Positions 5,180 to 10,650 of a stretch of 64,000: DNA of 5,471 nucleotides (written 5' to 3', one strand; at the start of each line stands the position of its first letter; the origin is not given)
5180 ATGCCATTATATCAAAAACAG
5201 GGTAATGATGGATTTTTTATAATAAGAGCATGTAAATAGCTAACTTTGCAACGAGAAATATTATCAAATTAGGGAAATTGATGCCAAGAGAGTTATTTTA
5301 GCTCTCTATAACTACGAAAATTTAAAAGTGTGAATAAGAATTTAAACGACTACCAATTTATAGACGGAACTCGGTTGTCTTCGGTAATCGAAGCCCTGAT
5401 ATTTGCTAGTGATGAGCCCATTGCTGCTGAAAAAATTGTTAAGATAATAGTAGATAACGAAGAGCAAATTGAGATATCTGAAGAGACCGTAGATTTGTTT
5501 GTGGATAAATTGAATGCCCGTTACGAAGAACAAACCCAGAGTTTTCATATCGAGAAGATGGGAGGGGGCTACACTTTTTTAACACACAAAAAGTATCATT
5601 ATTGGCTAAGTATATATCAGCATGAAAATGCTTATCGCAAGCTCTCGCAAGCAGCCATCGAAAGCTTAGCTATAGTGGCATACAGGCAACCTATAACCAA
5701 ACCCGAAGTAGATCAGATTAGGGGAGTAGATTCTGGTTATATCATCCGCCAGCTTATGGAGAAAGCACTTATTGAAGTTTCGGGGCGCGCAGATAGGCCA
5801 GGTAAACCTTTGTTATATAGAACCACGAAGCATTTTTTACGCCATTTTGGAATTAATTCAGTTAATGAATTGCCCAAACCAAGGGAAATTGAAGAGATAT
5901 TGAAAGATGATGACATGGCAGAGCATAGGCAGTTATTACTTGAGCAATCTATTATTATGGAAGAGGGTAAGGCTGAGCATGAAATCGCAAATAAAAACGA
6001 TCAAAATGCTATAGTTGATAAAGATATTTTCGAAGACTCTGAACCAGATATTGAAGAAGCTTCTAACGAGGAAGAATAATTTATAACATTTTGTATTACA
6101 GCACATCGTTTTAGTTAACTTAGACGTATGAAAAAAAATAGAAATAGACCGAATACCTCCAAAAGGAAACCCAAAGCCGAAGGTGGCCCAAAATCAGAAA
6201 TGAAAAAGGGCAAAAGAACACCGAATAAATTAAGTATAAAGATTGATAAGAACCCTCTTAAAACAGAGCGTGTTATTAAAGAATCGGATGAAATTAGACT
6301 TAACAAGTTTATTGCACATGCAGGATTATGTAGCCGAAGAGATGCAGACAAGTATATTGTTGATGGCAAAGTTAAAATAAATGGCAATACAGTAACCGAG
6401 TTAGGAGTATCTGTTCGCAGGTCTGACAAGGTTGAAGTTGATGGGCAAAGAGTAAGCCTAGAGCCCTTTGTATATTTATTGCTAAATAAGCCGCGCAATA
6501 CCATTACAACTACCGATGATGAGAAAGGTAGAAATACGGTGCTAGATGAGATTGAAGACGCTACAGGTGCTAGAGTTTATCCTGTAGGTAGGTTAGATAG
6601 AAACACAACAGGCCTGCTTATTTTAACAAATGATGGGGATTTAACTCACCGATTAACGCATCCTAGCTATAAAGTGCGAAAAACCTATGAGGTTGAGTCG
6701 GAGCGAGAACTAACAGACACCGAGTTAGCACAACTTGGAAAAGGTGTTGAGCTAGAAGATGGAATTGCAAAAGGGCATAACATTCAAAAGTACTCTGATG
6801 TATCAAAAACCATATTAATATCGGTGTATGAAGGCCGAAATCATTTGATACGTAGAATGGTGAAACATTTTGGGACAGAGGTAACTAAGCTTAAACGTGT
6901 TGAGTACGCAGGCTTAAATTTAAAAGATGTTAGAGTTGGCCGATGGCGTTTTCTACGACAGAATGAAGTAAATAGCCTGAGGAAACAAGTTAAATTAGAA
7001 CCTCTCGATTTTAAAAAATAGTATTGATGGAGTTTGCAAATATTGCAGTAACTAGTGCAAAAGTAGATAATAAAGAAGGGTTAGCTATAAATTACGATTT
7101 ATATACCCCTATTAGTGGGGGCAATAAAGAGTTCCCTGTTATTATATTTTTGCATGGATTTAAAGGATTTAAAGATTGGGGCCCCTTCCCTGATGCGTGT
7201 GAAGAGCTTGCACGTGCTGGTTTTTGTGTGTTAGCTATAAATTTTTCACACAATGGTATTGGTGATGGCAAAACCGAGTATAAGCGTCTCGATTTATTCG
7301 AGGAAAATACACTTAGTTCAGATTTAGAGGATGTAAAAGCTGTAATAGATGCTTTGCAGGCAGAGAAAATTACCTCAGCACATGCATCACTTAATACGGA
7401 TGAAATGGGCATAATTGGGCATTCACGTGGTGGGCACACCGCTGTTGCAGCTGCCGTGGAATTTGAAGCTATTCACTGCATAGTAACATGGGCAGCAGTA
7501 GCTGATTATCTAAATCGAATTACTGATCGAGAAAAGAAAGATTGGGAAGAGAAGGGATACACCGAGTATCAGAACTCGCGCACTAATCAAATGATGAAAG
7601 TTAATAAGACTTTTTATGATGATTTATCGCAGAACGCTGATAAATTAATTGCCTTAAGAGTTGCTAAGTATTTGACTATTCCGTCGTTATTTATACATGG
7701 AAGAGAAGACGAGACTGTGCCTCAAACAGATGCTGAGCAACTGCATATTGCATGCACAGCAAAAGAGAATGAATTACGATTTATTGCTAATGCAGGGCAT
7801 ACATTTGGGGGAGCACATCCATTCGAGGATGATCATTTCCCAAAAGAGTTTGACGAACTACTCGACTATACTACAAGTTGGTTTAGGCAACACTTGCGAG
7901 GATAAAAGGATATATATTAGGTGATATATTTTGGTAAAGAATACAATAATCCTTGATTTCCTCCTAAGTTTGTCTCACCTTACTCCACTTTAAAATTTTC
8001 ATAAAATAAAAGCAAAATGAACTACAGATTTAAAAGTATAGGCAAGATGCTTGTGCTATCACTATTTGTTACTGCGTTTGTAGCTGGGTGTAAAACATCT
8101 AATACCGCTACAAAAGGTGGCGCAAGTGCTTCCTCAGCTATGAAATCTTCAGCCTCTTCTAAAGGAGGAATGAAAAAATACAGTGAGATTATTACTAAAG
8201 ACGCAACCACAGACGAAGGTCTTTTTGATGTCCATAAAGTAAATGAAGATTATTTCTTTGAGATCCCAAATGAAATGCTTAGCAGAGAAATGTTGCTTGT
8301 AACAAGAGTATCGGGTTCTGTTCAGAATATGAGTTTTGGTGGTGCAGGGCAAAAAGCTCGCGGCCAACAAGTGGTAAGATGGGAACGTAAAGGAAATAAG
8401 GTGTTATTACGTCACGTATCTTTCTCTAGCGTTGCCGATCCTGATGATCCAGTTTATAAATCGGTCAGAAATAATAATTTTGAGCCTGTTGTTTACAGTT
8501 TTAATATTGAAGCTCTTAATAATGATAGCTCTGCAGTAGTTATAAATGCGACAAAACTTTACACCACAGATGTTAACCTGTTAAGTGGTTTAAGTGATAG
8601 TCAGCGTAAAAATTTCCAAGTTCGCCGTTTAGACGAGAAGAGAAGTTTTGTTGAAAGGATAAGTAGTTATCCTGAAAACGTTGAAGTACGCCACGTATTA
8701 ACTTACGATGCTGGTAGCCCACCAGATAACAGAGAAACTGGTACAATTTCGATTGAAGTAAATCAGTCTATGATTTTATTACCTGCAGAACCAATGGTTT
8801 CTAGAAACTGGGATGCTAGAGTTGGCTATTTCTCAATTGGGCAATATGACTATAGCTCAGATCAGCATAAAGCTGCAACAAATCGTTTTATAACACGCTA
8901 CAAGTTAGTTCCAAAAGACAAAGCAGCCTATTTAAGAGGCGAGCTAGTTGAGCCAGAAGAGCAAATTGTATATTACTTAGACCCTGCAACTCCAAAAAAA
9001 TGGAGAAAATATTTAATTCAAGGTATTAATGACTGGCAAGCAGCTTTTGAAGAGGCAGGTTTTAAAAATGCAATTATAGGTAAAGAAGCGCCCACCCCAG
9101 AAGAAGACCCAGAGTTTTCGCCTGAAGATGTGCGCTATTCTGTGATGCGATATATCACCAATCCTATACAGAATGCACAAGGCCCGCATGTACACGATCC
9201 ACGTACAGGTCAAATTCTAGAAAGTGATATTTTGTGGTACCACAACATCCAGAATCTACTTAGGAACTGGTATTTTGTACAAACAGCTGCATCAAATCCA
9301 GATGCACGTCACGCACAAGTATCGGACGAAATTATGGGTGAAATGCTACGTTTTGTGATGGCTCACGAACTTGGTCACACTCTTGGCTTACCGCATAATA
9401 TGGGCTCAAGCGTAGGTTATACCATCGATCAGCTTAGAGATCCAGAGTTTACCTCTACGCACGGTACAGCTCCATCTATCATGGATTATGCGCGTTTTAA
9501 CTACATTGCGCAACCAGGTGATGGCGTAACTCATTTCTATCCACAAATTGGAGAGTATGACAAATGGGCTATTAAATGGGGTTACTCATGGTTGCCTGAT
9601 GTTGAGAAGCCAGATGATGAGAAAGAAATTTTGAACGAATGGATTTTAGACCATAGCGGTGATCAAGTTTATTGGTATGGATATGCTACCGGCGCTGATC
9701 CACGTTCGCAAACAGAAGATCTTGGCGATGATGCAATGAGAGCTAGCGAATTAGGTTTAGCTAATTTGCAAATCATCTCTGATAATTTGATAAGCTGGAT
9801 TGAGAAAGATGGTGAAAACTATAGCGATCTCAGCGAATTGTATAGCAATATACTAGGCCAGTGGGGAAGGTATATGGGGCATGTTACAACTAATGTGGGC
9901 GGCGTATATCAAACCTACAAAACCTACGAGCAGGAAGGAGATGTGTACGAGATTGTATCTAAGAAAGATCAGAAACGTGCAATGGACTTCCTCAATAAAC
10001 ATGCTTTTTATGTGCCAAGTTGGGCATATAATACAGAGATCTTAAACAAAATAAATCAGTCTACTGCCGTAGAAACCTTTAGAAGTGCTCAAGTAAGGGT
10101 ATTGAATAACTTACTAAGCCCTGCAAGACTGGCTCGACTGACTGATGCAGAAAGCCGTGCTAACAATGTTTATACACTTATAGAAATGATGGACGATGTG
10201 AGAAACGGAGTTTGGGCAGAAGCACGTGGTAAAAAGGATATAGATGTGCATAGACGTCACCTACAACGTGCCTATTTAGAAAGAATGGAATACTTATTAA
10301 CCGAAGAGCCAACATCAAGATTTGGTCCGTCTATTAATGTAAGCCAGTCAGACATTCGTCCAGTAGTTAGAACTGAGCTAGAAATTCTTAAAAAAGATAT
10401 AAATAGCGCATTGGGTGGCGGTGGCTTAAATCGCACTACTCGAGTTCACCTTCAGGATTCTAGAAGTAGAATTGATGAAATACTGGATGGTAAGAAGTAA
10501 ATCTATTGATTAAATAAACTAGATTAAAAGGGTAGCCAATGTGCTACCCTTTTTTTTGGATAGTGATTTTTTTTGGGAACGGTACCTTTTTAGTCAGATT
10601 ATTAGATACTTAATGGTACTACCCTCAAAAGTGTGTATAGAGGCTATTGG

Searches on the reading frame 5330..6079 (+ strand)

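Call 24: search_protein_families(library=pfam, proteins=[window:5330-6079:+], max_evalue=0.0001)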
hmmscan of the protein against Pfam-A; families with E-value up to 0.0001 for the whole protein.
window:5330-6079:+ (249 aa): 1 family
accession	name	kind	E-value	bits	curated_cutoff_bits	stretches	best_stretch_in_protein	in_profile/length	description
PF04079.22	SMC_ScpB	-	3.2e-50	170.3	27.4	1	19-183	2-159/160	Segregation and condensation complex subunit ScpB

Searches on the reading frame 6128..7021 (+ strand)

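Call 24: search_protein_families(library=pfam, proteins=[window:6128-7021:+], max_evalue=0.0001)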
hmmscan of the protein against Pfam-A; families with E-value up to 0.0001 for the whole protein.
window:6128-7021:+ (297 aa): 3 families
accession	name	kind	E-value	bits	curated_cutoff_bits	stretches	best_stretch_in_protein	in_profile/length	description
PF00849.27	PseudoU_synth_2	-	1.1e-19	71.6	26.8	1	116-247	2-152/152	RNA pseudouridylate synthase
PF01479.30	S4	-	3.5e-11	43.1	22.8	1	57-102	2-48/48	S4 domain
PF13275.11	S4_2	-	4e-05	23.9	24.6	1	52-110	4-63/65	S4 domain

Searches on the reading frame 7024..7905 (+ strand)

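Call 24: search_protein_families(library=pfam, proteins=[window:7024-7905:+], max_evalue=0.0001)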
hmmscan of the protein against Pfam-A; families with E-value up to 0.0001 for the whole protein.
window:7024-7905:+ (293 aa): 12 families
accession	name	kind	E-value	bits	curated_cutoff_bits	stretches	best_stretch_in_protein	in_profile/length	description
PF00326.27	Peptidase_S9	-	1e-13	51.7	22.6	1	63-262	11-190/213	Prolyl oligopeptidase family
PF00561.26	Abhydrolase_1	-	2.1e-11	44.4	25.8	1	38-158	1-102/245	alpha/beta hydrolase fold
PF12146.15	Hydrolase_4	-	5.4e-11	42.7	27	1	39-160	6-111/239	Serine aminopeptidase, S33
PF01738.24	DLH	-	9.9e-11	42.1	21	1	36-156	12-127/217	Dienelactone hydrolase family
PF20434.5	BD-FAE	-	4.2e-10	39.9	26.8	1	25-241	2-212/215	BD-FAE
PF12697.13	Abhydrolase_6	-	2.7e-09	38.4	26.3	1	40-266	1-206/217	Alpha/beta hydrolase family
PF02129.25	Peptidase_S15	-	4.6e-08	33.5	23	1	19-166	2-136/262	X-Pro dipeptidyl-peptidase (S15 family)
PF00756.26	Esterase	-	1.1e-07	32.3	22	1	26-265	12-235/251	Putative esterase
PF03403.19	PAF-AH_p_II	-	1.3e-07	31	20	0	29-73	93-134/372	Platelet-activating factor acetylhydrolase, isoform II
PF07224.18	Chlorophyllase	-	1.1e-06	28.1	26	1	27-149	34-139/301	Chlorophyllase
PF08840.17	BAAT_C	-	2.8e-05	24.7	20.9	1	118-259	14-158/210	BAAT / Acyl-CoA thioester hydrolase C terminal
PF03959.19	FSH1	-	3.3e-05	24.1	21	0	128-250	103-190/211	Serine hydrolase (FSH1)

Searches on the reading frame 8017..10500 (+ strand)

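Call 24: search_protein_families(library=pfam, proteins=[window:8017-10500:+], max_evalue=0.0001)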
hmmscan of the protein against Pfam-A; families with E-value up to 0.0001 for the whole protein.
window:8017-10500:+ (827 aa): 3 families
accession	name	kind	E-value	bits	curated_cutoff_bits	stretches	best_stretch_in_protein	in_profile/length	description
PF16313.11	DUF4953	-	2.9e-120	401.7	24.2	1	434-737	3-314/316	Met-zincin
PF17148.9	DUF5117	-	6.9e-62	209.1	27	1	111-300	1-189/189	Domain of unknown function (DUF5117)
PF17162.9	DUF5118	-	2.1e-19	69.4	27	1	53-100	2-49/50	Domain of unknown function (DUF5118)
